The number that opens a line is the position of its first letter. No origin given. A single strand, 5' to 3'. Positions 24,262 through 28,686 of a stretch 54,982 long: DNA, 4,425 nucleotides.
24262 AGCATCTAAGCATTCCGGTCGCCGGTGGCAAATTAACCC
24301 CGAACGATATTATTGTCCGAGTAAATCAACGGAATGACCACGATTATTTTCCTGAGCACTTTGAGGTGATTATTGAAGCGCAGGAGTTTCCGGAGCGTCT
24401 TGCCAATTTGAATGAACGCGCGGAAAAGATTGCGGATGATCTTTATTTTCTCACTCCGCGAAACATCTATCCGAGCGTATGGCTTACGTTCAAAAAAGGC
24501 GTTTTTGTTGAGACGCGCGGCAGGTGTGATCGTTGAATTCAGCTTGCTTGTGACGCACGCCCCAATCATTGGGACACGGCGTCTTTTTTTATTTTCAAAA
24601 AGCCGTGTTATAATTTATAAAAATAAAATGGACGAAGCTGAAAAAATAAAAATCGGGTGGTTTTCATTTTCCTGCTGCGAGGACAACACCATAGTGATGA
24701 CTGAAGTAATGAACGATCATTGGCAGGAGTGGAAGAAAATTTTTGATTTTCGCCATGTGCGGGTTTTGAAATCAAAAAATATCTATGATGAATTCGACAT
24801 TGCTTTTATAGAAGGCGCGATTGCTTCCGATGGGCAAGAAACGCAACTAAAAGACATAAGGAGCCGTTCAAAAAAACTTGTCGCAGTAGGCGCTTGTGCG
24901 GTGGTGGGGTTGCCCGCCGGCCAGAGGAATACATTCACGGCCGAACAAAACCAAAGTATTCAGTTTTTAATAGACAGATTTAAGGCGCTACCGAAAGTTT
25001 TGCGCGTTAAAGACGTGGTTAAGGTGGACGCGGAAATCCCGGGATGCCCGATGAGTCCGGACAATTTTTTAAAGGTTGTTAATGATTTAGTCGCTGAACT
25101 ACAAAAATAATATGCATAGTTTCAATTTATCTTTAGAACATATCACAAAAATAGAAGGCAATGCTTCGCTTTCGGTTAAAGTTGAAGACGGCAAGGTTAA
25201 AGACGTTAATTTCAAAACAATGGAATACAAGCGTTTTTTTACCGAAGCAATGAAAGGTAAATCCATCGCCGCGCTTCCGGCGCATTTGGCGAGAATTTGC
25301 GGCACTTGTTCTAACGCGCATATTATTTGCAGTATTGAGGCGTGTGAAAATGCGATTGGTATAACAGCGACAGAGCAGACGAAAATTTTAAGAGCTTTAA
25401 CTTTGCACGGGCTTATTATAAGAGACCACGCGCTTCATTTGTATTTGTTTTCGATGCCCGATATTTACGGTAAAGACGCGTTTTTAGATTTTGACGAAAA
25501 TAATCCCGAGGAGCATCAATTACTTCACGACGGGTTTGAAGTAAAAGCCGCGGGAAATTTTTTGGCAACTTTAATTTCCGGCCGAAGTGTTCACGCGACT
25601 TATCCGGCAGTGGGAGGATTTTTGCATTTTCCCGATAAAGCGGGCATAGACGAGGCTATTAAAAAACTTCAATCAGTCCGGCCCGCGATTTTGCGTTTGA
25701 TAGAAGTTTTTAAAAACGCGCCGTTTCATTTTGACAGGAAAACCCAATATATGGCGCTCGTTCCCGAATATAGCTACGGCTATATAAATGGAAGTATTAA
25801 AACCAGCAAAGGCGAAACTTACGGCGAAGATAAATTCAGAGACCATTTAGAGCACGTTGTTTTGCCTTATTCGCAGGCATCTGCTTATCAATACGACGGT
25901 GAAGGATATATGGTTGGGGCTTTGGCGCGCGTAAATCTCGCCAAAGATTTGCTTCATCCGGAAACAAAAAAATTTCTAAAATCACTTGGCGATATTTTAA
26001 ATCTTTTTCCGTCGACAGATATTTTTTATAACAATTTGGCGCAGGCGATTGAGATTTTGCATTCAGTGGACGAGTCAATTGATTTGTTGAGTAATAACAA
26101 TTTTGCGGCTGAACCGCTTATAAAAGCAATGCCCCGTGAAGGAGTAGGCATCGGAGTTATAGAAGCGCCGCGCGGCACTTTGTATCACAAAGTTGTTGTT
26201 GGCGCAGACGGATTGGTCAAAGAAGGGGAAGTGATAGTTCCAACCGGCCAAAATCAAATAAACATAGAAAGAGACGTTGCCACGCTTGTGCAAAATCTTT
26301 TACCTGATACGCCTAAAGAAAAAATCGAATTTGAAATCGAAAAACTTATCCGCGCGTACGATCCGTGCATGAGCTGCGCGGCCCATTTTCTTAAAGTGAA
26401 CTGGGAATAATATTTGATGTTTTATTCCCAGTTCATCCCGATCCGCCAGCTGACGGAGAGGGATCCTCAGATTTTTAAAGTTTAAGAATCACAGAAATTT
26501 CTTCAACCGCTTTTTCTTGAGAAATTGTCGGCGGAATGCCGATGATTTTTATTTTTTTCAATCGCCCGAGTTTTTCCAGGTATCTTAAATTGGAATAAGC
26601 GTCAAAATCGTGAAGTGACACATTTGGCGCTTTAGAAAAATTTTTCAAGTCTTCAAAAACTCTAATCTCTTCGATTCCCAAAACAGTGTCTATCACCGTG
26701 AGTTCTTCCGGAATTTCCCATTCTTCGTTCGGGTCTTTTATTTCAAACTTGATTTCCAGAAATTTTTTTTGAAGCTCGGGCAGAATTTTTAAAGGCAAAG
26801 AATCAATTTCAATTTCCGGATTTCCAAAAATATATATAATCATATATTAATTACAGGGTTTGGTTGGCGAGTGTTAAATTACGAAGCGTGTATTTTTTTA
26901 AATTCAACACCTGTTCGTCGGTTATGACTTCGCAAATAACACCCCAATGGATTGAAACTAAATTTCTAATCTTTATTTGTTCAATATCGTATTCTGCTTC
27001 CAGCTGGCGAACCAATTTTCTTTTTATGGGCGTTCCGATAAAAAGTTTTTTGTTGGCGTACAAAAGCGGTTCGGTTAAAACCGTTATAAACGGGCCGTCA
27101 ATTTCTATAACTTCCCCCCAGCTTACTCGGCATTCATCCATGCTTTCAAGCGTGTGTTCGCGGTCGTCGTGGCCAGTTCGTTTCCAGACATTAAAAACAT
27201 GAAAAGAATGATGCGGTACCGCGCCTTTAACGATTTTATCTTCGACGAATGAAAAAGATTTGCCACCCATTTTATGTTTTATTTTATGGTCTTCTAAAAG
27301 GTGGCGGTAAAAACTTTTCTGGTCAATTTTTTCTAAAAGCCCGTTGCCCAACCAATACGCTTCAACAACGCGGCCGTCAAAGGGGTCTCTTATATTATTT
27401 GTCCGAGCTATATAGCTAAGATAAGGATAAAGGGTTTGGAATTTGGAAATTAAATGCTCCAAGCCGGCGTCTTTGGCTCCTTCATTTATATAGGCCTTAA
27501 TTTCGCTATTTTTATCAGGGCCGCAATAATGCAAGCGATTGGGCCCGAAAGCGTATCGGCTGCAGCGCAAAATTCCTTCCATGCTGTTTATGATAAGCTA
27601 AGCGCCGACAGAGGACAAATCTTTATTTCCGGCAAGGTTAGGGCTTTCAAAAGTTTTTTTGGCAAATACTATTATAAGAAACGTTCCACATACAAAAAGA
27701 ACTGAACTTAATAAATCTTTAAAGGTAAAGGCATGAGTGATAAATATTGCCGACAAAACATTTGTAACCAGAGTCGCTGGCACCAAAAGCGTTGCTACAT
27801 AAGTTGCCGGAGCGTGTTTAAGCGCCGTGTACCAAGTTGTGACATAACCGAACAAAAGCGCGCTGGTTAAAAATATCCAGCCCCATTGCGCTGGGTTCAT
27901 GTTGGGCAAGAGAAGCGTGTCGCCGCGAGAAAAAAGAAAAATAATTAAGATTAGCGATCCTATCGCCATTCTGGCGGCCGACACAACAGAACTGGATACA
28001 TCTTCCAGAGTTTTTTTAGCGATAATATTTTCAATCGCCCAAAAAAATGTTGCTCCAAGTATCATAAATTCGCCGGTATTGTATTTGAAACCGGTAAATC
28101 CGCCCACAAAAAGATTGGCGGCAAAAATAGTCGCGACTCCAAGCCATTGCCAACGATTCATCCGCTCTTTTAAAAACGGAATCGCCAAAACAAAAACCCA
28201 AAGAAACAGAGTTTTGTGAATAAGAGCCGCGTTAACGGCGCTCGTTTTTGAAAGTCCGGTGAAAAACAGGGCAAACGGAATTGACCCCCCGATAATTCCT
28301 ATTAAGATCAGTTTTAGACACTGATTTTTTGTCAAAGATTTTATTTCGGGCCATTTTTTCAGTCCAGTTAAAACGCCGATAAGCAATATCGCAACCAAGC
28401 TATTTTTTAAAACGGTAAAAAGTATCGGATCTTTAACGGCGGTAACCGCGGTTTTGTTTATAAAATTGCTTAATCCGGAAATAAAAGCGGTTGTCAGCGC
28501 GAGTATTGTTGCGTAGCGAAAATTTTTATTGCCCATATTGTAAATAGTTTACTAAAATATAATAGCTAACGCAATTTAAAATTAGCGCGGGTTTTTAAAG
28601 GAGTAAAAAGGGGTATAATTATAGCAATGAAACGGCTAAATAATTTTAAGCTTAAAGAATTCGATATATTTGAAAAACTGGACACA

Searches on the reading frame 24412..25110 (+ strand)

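Call 68: search_protein_families(library=pfam, proteins=[window:24412-25110:+], max_evalue=0.00001)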
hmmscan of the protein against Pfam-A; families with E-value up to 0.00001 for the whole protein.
window:24412-25110:+ (232 aa): 1 family
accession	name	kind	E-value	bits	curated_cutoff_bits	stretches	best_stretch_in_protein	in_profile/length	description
PF01058.29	Oxidored_q6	-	4.6e-18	65.6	27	1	89-225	1-127/128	NADH ubiquinone oxidoreductase, 20 Kd subunit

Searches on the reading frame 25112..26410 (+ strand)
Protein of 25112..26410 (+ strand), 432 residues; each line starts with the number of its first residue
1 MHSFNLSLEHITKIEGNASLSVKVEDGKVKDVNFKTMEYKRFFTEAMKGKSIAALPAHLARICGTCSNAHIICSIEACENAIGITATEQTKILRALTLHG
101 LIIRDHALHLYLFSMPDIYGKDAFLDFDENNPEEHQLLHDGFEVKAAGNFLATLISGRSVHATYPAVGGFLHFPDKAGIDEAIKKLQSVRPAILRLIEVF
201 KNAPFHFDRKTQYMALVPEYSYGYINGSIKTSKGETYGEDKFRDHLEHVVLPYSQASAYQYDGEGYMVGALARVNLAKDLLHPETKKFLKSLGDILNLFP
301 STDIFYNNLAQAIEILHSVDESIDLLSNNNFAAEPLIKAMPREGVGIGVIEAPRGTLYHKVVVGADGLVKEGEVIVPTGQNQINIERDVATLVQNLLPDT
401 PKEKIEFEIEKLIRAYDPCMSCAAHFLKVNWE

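Call 68: search_protein_families(library=pfam, proteins=[window:25112-26410:+], max_evalue=0.00001)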
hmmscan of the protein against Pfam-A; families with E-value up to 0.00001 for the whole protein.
window:25112-26410:+ (432 aa): 1 family
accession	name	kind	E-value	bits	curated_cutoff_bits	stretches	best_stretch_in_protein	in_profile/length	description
PF00374.24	NiFeSe_Hases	-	3.6e-29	102.5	25.8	2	251-425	319-508/508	Nickel-dependent hydrogenase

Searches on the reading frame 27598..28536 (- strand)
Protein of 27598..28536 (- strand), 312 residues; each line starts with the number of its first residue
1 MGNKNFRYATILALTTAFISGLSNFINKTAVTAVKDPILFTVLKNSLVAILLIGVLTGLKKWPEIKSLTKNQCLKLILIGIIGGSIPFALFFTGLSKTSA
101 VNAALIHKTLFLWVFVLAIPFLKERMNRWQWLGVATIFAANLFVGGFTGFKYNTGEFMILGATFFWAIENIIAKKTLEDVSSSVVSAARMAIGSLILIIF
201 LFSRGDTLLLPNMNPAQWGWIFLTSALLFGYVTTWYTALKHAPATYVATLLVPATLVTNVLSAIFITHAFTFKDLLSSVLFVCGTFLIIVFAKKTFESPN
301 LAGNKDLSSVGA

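Call 68: search_protein_families(library=pfam, proteins=[window:27598-28536:-], max_evalue=0.00001)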
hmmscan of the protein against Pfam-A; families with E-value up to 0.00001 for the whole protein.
window:27598-28536:- (312 aa): 1 family
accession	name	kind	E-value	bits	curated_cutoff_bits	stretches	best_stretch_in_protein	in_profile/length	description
PF00892.27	EamA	-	1.5e-35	122.9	28.2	2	154-289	2-134/135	EamA-like transporter family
